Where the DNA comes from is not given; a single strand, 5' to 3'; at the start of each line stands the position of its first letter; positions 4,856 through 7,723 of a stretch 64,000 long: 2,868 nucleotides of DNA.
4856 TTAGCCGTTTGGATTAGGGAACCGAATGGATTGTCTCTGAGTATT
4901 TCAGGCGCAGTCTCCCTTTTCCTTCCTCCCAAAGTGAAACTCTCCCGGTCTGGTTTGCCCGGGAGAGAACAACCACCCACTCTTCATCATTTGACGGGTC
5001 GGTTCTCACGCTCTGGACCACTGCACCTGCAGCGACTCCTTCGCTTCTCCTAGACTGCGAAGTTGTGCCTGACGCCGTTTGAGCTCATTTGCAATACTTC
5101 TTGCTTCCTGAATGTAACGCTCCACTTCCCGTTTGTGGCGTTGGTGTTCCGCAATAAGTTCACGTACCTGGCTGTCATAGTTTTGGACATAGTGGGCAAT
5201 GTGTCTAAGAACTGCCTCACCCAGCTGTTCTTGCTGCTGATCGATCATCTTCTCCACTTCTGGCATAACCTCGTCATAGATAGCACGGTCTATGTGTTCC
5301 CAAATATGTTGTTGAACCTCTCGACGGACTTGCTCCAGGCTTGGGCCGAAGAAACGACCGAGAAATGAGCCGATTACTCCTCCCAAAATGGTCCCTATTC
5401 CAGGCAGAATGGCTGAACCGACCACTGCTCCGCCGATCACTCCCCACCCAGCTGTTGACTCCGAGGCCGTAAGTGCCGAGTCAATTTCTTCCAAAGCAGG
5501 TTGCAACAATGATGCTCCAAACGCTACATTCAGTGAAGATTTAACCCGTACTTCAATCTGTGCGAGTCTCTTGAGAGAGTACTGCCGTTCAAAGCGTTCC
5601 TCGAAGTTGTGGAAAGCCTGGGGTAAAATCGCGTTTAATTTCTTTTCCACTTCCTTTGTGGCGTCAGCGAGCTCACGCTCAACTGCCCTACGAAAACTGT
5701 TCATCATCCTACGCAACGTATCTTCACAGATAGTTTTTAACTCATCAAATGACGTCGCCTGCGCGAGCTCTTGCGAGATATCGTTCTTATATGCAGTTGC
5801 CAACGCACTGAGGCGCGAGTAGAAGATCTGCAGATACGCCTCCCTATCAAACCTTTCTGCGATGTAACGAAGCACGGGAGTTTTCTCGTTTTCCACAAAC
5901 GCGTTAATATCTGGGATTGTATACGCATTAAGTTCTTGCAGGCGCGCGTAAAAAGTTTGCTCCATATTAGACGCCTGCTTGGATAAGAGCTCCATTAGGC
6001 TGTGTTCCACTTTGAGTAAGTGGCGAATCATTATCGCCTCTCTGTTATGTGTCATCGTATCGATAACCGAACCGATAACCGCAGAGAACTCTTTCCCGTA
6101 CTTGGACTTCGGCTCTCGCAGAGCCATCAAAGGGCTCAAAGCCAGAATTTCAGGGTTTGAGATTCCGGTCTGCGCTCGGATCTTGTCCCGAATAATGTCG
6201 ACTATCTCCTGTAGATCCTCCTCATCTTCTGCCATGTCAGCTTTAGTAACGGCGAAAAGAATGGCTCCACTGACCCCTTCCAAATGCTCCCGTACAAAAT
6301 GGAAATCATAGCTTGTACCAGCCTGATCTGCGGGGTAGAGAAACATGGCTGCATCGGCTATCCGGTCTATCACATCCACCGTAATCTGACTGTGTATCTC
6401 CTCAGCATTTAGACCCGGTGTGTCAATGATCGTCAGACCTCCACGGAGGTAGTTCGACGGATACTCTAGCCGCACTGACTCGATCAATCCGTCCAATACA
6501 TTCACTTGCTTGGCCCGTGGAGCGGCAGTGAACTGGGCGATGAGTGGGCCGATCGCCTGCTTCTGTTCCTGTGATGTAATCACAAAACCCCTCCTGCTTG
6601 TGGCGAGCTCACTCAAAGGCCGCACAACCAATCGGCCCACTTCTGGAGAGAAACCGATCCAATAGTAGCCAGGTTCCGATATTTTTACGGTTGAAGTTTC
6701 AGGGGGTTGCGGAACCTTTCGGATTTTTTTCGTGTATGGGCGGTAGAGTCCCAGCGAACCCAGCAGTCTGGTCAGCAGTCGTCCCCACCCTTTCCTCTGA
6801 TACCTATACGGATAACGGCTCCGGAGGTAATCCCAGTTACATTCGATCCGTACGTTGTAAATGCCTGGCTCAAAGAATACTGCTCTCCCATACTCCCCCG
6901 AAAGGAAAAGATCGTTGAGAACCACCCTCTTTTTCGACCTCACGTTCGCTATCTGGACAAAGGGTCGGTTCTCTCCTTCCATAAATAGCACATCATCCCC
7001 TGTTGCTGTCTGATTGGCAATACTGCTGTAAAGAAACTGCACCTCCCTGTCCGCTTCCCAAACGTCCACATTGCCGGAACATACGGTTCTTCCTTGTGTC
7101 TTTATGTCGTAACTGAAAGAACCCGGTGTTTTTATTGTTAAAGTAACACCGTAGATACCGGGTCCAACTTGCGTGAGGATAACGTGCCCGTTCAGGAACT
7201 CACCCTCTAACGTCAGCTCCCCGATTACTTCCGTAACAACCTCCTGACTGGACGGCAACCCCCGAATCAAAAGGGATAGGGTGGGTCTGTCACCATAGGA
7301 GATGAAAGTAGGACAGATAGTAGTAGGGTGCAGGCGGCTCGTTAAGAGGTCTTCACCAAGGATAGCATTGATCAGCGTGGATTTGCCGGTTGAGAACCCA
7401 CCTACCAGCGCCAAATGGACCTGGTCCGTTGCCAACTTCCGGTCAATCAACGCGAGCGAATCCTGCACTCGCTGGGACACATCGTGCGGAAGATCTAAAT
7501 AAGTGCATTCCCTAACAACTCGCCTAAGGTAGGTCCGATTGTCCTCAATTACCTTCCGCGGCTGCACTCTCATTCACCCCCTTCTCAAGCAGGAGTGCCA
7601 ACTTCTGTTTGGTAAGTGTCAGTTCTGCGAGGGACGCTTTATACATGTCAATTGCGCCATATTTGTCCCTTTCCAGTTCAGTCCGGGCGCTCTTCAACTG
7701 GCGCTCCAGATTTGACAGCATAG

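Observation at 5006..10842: Four-gene operon: zinc-ribbon glycine-zipper protein, M48-like peptidase and two dynamin-like GTPases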

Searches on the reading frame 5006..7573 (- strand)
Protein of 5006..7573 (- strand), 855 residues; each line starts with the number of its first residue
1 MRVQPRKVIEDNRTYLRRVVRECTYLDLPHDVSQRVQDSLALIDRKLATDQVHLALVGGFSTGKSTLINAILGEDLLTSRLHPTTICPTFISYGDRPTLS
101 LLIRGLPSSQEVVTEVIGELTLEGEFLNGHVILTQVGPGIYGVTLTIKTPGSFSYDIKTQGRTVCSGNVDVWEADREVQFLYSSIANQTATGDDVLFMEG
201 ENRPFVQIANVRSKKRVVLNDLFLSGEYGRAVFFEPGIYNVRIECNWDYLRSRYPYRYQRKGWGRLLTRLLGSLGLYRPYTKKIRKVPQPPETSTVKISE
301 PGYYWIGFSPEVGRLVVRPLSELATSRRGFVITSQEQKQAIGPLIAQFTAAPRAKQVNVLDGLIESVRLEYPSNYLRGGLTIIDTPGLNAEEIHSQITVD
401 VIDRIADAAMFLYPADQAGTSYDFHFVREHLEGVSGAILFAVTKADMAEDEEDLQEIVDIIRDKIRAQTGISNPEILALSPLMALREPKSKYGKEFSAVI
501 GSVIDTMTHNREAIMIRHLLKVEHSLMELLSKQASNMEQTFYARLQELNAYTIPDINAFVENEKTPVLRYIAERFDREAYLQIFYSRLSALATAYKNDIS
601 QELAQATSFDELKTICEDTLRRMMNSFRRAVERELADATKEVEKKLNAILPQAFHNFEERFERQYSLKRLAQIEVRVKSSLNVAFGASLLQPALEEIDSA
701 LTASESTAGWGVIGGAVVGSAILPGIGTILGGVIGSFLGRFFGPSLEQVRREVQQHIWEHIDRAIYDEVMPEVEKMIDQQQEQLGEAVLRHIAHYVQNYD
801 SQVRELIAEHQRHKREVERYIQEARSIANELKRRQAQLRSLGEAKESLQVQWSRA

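Call 3: search_protein_families(library=pfam, proteins=[window:5006-7573:-], max_evalue=0.1)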
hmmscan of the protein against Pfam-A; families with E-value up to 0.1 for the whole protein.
window:5006-7573:- (855 aa): 10 families
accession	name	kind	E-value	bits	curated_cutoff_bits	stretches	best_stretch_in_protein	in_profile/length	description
PF00350.29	Dynamin_N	-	3e-18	66.8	27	2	55-100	2-47/168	Dynamin family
PF01926.29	MMR_HSR1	-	2.8e-07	31.1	21.9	1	54-93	2-41/113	50S ribosome-binding GTPase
PF13488.11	Gly-zipper_Omp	-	0.00074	19.8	25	1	708-744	3-40/46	Glycine zipper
PF04548.22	AIG1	-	0.0032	17.3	27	0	54-88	3-37/212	AIG1 family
PF03193.22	RsgA_GTPase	-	0.0053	17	30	0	33-75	90-130/174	RsgA GTPase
PF19795.4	DUF6279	-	0.019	15.3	27.7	1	745-837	52-137/195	Family of unknown function (DUF6279)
PF10662.15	PduV-EutP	-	0.041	14.1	21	0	381-456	39-110/143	Ethanolamine utilisation - propanediol utilisation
PF25340.1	BCD_RFX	-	0.05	13.4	24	0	618-676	77-135/270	RFX BCD domain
PF04306.18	DUF456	-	0.06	14.1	29.4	0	707-739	62-94/139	Protein of unknown function (DUF456)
PF20721.2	C19orf12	-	0.083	13.1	30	0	714-755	51-89/163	C19orf12-like protein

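Call 4: search_protein_families(library=ncbifam, proteins=[window:5006-7573:-], max_evalue=0.1)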
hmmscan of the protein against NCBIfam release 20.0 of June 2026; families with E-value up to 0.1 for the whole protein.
window:5006-7573:- (855 aa): 16 families
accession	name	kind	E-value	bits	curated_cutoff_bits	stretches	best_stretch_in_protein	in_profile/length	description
NF052648.1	DynmDynABac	equivalog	5e-12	44.5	1600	2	32-86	22-76/1187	dynamin GTPase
NF007368.0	PRK09866.1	equivalog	5.7e-09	34.8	1146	1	44-92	62-110/742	clamp-binding protein CrfC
TIGR03594.1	GTPase_EngA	equivalog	6.8e-09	35.2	306.7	2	44-76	168-200/432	ribosome biogenesis GTPase Der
NF000908.1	PRK00089.1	equivalog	1.1e-07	31.5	237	2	382-466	55-141/291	GTPase Era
NF041922.1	DLP_LeoA_gen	subfamily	7.4e-06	25.2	325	1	18-74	18-72/532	LeoA/HP0731 family dynamin-like GTPase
TIGR03918.1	GTP_HydF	equivalog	5.7e-05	22.1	325.55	1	49-85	5-42/392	[FeFe] hydrogenase H-cluster maturation GTPase HydF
TIGR00436.1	era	equivalog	0.00019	20.9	116.25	1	54-85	3-35/270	GTPase Era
TIGR00231.1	small_GTP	domain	0.00054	19.8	42.5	0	52-85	4-37/164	GTP-binding protein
NF001978.0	PRK00767.1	equivalog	0.0025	17.6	118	1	598-657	40-98/197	transcriptional regulator BetI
NF053611.1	YiaD_Gzip_OmpA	equivalog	0.0066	16.2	175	1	701-757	22-82/206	YiaD family glycine zipper/OmpA-like lipoprotein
NF049994.1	slr1306_fam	domain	0.011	14.4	490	0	31-72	88-129/470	slr1306 family protein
NF002828.0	PRK03003.1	equivalog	0.02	13.5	631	0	39-73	28-62/477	ribosome biogenesis GTPase Der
NF000256.1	MsrSA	exception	0.02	13.4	1100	1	586-667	211-293/488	ABC-F type ribosomal protection protein Msr(A)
TIGR03596.1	GTPase_YlqF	equivalog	0.03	13.7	208.2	0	43-78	110-145/276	ribosome biogenesis GTPase YlqF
TIGR03384.1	betaine_BetI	equivalog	0.047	13.4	201.3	0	609-656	49-95/189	choline-binding transcriptional repressor BetI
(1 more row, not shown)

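Call 5: search_protein_families(library=padloc, proteins=[window:5006-7573:-], max_evalue=0.1)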
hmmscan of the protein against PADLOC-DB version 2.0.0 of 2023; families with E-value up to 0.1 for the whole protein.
window:5006-7573:- (855 aa): 8 families
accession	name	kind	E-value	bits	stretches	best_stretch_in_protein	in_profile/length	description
PDLC03841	LeoBC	-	2.2e-20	71.3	1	40-842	67-591/601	-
PDLC03839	LeoA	-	2.3e-16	58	2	378-850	103-552/559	-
PDLC03842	LeoB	-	1.2e-11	42.2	1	601-806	339-546/568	-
PDLC03840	LeoA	-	0.0012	16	1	29-74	32-76/577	-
PDLC01156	Mem_02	-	0.0076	14.1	1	732-778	54-100/235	Membrane protein (2TM) with a globular domain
PDLC04140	mad8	-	0.0092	13.5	1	52-78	28-54/314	mads_8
PDLC01054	C3a55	-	0.021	12.7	1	732-802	69-136/256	ABC permease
PDLC03859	LmuB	-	0.098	9.8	1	516-847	198-470/611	-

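Call 16: search_solved_structures(query=window:5006-7573:-, max_evalue=0.01)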
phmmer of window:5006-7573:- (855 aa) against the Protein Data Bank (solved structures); distinct sequences matched with E-value up to 0.01: 4.
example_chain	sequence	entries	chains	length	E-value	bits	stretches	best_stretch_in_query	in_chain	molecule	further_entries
5owv_C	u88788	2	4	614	7.3e-12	47.6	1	47-96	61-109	GTP-binding protein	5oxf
2j68_A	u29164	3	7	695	3e-11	45.6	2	368-456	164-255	BACTERIAL DYNAMIN-LIKE PROTEIN | DYNAMIN FAMILY PROTEIN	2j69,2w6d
5owv_A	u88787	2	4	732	5.3e-10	41.4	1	357-468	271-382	GTP-binding protein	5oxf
6j72_A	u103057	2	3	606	1.4e-07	33.4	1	366-460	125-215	Isoniazid inducible gene protein IniA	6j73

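Call 40: find_homologous_proteins(query=window:5006-7573:-, max_evalue=0.00001)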
Query window:5006-7573:- (855 aa): 30 proteins with E <= 0.00001 among 8000 candidates.
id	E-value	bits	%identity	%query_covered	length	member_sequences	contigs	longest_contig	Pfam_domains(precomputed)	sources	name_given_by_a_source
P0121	0.0e+0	1906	100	100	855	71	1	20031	PF01926.30,PF00350.30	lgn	-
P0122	2.0e-239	815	46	100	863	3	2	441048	PF01926.30,PF00350.30,PF00009.34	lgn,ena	-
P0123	4.0e-236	804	46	98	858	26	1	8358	PF01926.30,PF00350.30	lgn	-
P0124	2.5e-169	583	38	98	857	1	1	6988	PF01926.30,PF00350.30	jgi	jgi:GTPase Era involved in 16S rRNA processing/gas vesicle protein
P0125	1.5e-162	561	35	98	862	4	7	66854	PF01926.30,PF00350.30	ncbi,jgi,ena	-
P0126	1.5e-129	452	32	95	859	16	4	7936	PF01926.30,PF00350.30,PF00009.34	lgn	-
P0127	8.3e-22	95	23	44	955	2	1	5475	PF00735.25,PF01926.30,PF00350.30,PF00009.34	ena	-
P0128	7.5e-11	59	27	18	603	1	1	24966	PF01926.30,PF00350.30,PF00009.34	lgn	-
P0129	4.7e-10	57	42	7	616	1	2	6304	PF01926.30,PF00350.30,PF00009.34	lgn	-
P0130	1.0e-9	55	31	17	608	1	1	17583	PF01926.30,PF00350.30,PF02421.25,PF00009.34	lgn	-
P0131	2.1e-9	54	51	6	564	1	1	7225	PF01926.30,PF00350.30,PF00009.34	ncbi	-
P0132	3.0e-9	54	59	5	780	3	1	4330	PF01926.30,PF00350.30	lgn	-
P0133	4.2e-9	53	36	10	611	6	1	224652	PF01926.30,PF00350.30,PF00009.34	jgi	jgi:tRNA U34 5-carboxymethylaminomethyl modifying GTPase MnmE/TrmE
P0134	8.0e-9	52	31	16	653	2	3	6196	PF00350.30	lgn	-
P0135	2.3e-8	51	31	16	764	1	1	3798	PF01926.30,PF00350.30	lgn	-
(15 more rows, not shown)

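Call 41: find_encoding_contigs(protein=P0122, flank=10000, max_places=2)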
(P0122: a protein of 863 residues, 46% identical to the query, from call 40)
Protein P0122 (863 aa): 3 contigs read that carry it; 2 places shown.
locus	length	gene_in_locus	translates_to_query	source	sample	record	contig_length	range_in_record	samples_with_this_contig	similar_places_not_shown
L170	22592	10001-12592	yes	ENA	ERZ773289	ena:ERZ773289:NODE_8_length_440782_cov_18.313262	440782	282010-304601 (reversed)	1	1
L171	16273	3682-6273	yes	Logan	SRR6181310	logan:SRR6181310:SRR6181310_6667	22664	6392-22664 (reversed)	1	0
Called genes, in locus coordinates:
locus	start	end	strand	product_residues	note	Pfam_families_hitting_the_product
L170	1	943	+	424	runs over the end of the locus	PF00669:Flagellin_N, PF00700:Flagellin_C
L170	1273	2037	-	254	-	PF01695:IstB_IS21, PF00308:Bac_DnaA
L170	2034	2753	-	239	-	PF22483:Mu-transpos_C_2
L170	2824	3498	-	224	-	PF04545:Sigma70_r4 (weak), PF08279:HTH_11 (faint), PF08281:Sigma70_r4_2 (weak), PF12802:MarR_2 (weak), PF13384:HTH_23 (weak), PF13412:HTH_24 (weak), PF13565:HTH_32 (faint), PF15978:TnsD (weak), +2 more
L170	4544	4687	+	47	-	-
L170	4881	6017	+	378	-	PF01270:Glyco_hydro_8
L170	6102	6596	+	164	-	PF13238:AAA_18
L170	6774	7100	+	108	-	PF27507:DjlA_TM (weak)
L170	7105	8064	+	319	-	PF01435:Peptidase_M48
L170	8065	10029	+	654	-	PF00350:Dynamin_N, PF01926:MMR_HSR1 (weak), PF21808:Dynamin-like_hel_bact (faint)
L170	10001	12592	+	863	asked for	PF00009:GTP_EFTU (faint), PF00350:Dynamin_N, PF01926:MMR_HSR1 (faint), PF00350:Dynamin_N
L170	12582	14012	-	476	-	PF00672:HAMP, PF00512:HisKA, PF13581:HATPase_c_2 (weak), PF02518:HATPase_c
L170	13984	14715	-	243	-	PF00072:Response_reg, PF00486:Trans_reg_C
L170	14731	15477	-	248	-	PF12730:ABC2_membrane_4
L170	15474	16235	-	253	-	PF12730:ABC2_membrane_4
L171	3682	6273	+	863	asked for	PF00009:GTP_EFTU (faint), PF00350:Dynamin_N, PF01926:MMR_HSR1 (faint), PF00350:Dynamin_N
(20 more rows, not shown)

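Call 42: find_encoding_contigs(protein=P0125, flank=10000, max_places=3)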
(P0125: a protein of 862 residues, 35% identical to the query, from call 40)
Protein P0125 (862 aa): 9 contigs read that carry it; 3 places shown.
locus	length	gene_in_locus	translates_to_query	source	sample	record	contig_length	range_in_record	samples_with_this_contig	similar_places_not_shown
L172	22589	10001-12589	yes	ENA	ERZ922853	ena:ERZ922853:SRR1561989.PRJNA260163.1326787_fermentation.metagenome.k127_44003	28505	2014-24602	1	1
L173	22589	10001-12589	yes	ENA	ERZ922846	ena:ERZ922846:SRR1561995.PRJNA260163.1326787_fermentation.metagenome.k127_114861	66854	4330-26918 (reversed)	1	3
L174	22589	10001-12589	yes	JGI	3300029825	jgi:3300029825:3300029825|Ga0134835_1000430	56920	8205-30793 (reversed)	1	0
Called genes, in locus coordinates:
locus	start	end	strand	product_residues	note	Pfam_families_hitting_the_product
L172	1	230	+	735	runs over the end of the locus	PF08532:Glyco_hydro_42M (weak)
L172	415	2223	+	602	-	PF08439:Peptidase_M3_N, PF01432:Peptidase_M3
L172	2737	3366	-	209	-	-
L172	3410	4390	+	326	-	PF13412:HTH_24 (faint), PF13749:HATPase_c_4, PF22168:DIP2311-like_C (faint)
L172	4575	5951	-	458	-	PF01554:MatE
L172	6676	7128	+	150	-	-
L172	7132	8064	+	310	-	PF05569:Peptidase_M56 (weak), PF01435:Peptidase_M48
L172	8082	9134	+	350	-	PF00350:Dynamin_N, PF01926:MMR_HSR1 (weak)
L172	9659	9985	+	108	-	-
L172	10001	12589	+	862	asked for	PF00350:Dynamin_N, PF01926:MMR_HSR1 (weak), PF00350:Dynamin_N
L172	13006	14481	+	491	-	-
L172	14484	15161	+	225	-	-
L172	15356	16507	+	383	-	-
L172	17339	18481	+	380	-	PF07929:PRiA4_ORF3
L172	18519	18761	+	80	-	PF20008:DUF6429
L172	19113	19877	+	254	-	PF07929:PRiA4_ORF3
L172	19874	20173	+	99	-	PF06961:DUF1294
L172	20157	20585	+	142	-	PF02639:DUF188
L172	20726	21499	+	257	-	PF13649:Methyltransf_25, PF13847:Methyltransf_31, PF08241:Methyltransf_11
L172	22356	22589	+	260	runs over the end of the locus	PF03575:Peptidase_S51, PF00293:NUDIX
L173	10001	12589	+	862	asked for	PF00350:Dynamin_N, PF01926:MMR_HSR1 (weak), PF00350:Dynamin_N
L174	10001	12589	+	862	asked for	PF00350:Dynamin_N, PF01926:MMR_HSR1 (weak), PF00350:Dynamin_N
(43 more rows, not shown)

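Call 84: search_protein_families(library=phrogs, proteins=[window:5006-7573:-], max_evalue=0.001)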
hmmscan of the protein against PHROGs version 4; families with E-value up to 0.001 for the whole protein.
window:5006-7573:- (855 aa): 2 families
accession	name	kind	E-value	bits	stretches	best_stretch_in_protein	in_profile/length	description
phrog_14486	-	unknown function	5.7e-05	23.5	1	699-740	354-398/489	-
phrog_6922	-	unknown function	0.00025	20.9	1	707-743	342-375/768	-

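Call 91: search_protein_families(library=pfam, proteins=[L172:13006-14481:+, L172:14484-15161:+, L172:15356-16507:+], max_evalue=0.01)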
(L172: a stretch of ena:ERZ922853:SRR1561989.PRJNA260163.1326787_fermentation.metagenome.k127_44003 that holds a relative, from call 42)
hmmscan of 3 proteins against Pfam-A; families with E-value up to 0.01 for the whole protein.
L172:13006-14481:+ (491 aa): 0 families

L172:14484-15161:+ (225 aa): 0 families

L172:15356-16507:+ (383 aa): 2 families
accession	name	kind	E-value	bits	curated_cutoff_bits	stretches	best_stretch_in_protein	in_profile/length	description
PF17259.7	DUF5325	-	0.0043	17.3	25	1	1-28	4-31/61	Family of unknown function (DUF5325)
PF16168.11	AIDA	-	0.0077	16.7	27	0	19-42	11-34/63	Adhesin of bacterial autotransporter system, probable stalk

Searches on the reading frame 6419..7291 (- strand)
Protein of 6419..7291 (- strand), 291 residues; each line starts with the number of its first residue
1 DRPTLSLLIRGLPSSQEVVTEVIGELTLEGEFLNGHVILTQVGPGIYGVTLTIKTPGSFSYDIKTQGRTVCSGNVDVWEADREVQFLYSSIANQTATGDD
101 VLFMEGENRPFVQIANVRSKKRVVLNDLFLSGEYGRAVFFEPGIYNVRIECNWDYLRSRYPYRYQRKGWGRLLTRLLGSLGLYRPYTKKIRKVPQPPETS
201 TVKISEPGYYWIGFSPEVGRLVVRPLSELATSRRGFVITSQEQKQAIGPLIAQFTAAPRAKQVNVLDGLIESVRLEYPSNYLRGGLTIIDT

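Call 60: predict_structure(alignment_id=A4)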
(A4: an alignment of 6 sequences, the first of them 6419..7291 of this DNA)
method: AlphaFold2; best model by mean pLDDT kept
length: 291 residues; sequences in the alignment: 6
mean_pLDDT: 83.1   pTM: 0.82
mean pLDDT of the five models: 83.1, 82.7, 81.7, 81.4, 70.3
residues with pLDDT >= 90: 127; 70-90: 114; 50-70: 41; < 50: 9
segments of 3 or more residues with pLDDT < 50: 257-262
pLDDT, mean of each block of 10 residues (from residue 1): 82 71 90 94 91 93 92 91 94 90 91 93 90 90 94 91 80 61 78 79 92 91 82 85 80 60 64 74 54 39
secondary structure, 60 per line:
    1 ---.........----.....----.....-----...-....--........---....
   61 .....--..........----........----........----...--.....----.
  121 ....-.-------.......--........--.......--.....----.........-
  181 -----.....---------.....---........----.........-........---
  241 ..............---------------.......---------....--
elements in order: E4-12 E17-21 E26-30 E36-38 E40-43 E46-53 E57-65 E68-77 E82-89 E94-97 H98-101 E111-115 E120-124 E134-140 E143-150 H153-159 E162-166 H171-179 E186-190 E200-204 E208-215 E220-225 E230-237 H241-254 E270-276 E286-289
